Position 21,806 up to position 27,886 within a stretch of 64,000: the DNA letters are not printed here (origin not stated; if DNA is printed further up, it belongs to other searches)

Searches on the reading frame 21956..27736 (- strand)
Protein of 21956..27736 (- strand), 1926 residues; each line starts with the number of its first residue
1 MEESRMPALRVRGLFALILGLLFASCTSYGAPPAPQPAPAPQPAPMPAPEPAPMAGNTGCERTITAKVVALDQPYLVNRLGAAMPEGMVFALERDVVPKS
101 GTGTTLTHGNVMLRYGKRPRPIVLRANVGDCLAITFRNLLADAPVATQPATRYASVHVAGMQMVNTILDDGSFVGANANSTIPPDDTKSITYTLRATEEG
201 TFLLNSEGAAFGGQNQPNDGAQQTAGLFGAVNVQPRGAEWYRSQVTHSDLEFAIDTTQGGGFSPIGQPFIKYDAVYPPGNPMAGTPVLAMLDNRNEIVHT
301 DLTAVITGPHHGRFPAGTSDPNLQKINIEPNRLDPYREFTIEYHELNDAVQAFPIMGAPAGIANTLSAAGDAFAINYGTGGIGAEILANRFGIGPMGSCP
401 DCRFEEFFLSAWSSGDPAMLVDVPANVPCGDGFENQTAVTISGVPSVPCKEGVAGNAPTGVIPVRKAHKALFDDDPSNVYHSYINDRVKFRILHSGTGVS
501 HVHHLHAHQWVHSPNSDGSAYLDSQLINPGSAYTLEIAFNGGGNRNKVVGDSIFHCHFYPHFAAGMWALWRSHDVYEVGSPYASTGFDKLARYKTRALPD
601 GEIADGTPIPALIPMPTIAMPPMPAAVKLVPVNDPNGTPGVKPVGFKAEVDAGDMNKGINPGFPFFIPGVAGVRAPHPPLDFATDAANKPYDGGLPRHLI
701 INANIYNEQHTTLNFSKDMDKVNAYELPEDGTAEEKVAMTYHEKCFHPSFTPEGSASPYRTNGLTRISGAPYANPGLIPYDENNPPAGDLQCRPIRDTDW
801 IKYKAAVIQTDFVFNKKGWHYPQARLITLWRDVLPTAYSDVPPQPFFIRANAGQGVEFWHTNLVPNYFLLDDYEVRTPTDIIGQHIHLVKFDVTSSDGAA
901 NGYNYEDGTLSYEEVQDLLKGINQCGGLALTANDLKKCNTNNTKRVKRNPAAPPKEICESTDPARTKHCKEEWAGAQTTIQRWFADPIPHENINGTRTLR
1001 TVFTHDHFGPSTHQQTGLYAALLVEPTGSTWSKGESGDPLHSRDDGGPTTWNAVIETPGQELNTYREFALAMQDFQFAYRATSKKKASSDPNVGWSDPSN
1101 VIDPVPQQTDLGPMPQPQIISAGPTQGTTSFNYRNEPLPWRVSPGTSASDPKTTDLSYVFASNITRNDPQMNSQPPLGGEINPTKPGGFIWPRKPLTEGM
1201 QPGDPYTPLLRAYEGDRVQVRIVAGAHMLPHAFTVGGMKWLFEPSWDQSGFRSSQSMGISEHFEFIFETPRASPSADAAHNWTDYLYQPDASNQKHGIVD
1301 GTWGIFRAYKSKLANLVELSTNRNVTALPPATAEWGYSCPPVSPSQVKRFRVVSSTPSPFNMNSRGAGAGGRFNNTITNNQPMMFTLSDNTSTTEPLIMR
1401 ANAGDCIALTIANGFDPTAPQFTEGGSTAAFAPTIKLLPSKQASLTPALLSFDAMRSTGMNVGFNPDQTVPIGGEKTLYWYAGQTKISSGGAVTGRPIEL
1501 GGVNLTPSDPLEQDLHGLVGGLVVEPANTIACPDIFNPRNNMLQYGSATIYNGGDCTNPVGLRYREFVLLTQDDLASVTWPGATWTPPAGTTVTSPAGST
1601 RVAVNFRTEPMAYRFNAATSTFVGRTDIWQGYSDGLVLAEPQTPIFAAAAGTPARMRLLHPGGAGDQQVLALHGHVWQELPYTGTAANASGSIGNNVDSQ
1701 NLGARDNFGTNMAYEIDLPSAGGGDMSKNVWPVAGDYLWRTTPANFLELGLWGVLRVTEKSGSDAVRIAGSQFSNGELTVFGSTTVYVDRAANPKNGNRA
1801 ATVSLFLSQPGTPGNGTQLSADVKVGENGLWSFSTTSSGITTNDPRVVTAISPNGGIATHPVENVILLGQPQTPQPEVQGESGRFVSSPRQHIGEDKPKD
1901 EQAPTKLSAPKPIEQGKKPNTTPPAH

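Call 7: search_protein_families(library=pfam, proteins=[window:21956-27736:-], max_evalue=0.0001)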
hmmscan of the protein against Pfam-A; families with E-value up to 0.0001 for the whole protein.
window:21956-27736:- (1926 aa): 1 family
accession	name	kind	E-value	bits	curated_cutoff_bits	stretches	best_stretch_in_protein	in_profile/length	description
PF07732.21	Cu-oxidase_3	-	1.6e-06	28.6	21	0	125-236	30-117/119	Multicopper oxidase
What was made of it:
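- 21956..27736 (-): Possibly linked: 1926-aa lipoprotein-like protein with a weak multicopper-oxidase domain. Cu-oxidase_3 E=2e-6 (call 7).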
